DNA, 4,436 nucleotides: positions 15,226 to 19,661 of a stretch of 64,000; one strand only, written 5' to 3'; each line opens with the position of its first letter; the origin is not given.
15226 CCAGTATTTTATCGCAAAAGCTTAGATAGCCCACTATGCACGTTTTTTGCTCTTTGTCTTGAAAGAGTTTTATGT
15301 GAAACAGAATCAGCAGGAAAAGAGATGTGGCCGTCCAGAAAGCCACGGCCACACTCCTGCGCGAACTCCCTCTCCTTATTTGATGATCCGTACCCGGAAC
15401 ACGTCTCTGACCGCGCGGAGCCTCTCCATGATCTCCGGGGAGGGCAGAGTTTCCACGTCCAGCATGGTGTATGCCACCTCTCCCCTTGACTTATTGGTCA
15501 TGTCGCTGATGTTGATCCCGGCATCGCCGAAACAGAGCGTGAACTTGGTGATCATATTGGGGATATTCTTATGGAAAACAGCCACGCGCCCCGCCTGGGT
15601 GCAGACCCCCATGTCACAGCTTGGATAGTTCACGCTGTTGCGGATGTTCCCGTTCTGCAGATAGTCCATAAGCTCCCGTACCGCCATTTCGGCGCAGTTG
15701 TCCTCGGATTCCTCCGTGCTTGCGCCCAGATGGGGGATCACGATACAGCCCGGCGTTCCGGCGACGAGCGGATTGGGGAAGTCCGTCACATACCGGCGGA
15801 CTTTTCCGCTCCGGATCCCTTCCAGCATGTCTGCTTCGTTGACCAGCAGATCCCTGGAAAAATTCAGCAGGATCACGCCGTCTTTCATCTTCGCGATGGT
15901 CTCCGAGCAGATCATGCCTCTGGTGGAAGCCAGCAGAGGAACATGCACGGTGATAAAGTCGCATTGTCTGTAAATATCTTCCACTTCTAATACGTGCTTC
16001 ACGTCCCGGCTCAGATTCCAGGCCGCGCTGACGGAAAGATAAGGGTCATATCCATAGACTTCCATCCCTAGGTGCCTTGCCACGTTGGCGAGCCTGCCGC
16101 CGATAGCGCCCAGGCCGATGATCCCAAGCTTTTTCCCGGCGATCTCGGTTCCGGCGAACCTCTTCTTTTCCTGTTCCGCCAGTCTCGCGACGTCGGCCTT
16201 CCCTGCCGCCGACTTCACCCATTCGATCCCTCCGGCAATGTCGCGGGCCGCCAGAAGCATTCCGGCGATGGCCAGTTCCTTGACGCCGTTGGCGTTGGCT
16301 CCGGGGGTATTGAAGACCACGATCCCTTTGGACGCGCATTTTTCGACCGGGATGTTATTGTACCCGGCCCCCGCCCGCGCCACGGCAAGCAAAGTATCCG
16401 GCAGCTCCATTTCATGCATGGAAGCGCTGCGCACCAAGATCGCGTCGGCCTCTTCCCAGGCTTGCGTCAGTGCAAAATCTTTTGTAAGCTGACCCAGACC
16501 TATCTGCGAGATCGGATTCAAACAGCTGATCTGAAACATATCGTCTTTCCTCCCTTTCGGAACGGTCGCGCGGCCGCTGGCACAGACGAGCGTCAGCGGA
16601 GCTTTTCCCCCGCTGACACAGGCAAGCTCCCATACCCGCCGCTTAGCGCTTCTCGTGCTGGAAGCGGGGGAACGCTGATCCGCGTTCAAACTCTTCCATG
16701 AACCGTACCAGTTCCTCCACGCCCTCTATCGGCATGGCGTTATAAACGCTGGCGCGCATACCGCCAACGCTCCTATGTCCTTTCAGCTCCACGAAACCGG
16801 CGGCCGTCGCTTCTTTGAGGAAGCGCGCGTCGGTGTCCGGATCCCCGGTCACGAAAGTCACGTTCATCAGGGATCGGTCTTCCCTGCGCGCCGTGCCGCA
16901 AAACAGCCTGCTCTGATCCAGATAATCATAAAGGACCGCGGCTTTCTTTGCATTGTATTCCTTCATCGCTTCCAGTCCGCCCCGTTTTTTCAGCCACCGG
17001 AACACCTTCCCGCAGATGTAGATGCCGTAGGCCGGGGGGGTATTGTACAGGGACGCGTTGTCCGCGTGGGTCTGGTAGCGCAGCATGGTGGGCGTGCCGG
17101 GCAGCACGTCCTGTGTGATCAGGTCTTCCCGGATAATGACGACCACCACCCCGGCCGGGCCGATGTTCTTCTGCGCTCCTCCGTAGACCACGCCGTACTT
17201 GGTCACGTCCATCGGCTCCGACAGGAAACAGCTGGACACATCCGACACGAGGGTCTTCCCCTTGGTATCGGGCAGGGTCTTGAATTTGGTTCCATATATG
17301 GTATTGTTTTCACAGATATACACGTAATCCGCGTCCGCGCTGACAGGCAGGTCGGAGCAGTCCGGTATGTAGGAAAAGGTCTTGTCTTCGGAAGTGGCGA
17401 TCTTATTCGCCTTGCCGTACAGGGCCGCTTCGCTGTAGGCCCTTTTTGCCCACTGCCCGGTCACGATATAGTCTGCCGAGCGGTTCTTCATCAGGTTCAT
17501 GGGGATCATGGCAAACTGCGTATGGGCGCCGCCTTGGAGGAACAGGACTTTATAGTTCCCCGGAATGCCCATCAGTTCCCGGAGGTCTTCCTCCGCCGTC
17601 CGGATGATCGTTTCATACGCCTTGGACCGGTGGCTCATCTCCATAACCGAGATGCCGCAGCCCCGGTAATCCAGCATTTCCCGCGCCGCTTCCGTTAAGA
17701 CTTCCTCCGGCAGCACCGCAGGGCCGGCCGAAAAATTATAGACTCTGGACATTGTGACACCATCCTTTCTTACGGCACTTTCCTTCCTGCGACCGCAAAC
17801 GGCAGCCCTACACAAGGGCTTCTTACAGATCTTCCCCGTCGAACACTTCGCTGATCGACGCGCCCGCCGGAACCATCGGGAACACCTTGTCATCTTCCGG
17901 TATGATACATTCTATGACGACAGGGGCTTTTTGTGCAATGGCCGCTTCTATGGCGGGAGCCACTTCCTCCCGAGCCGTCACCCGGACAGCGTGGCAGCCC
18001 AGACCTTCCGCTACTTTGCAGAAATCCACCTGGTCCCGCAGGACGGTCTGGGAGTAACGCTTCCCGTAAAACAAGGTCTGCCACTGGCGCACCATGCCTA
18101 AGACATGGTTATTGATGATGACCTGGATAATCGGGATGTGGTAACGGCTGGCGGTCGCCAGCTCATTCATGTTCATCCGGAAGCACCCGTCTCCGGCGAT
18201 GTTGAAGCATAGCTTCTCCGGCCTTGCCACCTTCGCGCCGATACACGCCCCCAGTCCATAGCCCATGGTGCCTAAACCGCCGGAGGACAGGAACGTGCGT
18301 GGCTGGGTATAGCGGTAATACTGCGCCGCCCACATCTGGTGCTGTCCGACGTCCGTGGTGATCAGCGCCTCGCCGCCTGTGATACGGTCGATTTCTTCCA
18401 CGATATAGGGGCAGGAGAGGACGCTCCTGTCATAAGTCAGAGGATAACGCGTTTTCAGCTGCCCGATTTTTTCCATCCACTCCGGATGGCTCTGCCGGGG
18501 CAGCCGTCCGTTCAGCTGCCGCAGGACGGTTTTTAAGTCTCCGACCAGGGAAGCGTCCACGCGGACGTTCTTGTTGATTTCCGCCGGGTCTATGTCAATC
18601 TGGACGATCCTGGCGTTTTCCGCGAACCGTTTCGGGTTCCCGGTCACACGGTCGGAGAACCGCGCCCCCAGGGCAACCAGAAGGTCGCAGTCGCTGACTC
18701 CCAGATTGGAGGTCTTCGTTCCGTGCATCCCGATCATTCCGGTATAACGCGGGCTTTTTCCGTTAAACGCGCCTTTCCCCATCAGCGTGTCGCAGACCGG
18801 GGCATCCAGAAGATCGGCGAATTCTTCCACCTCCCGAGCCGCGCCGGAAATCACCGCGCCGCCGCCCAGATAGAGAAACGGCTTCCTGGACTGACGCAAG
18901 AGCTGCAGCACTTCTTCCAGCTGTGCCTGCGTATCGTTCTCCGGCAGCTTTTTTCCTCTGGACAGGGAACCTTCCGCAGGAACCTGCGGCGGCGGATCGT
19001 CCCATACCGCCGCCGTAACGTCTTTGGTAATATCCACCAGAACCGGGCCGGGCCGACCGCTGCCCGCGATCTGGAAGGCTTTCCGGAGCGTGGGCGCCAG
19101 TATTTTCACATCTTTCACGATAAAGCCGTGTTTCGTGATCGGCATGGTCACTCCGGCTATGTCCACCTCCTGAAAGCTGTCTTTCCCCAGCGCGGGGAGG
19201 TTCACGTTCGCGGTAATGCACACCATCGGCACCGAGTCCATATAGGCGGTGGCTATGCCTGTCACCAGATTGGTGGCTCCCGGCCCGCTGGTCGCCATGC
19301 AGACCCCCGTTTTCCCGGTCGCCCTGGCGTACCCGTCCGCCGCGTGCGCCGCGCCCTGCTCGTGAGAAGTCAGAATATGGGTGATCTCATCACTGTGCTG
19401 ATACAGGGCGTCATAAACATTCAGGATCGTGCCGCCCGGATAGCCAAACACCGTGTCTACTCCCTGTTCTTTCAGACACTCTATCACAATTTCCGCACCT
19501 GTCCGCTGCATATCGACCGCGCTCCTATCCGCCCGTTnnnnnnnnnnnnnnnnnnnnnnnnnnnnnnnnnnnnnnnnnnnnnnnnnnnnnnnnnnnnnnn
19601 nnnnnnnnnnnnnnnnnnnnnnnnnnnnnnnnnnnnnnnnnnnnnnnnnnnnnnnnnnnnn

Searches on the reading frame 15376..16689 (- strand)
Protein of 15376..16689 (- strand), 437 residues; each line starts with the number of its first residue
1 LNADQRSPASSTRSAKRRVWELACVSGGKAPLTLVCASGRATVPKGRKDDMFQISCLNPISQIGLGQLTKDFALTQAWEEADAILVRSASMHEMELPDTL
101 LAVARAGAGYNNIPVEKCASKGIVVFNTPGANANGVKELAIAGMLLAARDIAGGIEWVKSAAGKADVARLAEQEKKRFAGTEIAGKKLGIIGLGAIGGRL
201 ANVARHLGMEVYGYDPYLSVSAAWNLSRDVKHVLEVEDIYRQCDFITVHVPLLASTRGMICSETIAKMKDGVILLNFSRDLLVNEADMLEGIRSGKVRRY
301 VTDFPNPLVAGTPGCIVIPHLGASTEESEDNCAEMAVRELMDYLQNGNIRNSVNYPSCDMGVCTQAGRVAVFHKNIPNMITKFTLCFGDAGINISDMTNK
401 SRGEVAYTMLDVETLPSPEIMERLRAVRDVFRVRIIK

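Call 72: search_protein_families(library=pfam, proteins=[window:15376-16689:-], max_evalue=0.00001)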
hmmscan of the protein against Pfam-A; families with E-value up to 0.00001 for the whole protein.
window:15376-16689:- (437 aa): 2 families
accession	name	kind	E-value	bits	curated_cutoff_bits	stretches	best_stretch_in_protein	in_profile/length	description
PF02826.25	2-Hacid_dh_C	-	4.9e-37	127.5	25.1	1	142-322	2-178/178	D-isomer specific 2-hydroxyacid dehydrogenase, NAD binding domain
PF00389.36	2-Hacid_dh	-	5.1e-19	68.7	24.6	1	73-354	32-134/134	D-isomer specific 2-hydroxyacid dehydrogenase, catalytic domain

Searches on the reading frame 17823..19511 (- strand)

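Call 58: search_protein_families(library=pfam, proteins=[window:17823-19511:-], max_evalue=0.00001)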
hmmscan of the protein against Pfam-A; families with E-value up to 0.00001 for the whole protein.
window:17823-19511:- (562 aa): 3 families
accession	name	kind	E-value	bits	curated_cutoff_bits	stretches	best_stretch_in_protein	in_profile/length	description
PF02775.26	TPP_enzyme_C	-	5.9e-57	192.1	21.9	1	387-535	1-151/151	Thiamine pyrophosphate enzyme, C-terminal TPP binding domain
PF00205.28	TPP_enzyme_M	-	3.7e-47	159.9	30.4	1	198-333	1-137/137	Thiamine pyrophosphate enzyme, central domain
PF02776.23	TPP_enzyme_N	-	3.1e-43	146.8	26.8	1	4-119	2-117/119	Thiamine pyrophosphate enzyme, N-terminal TPP binding domain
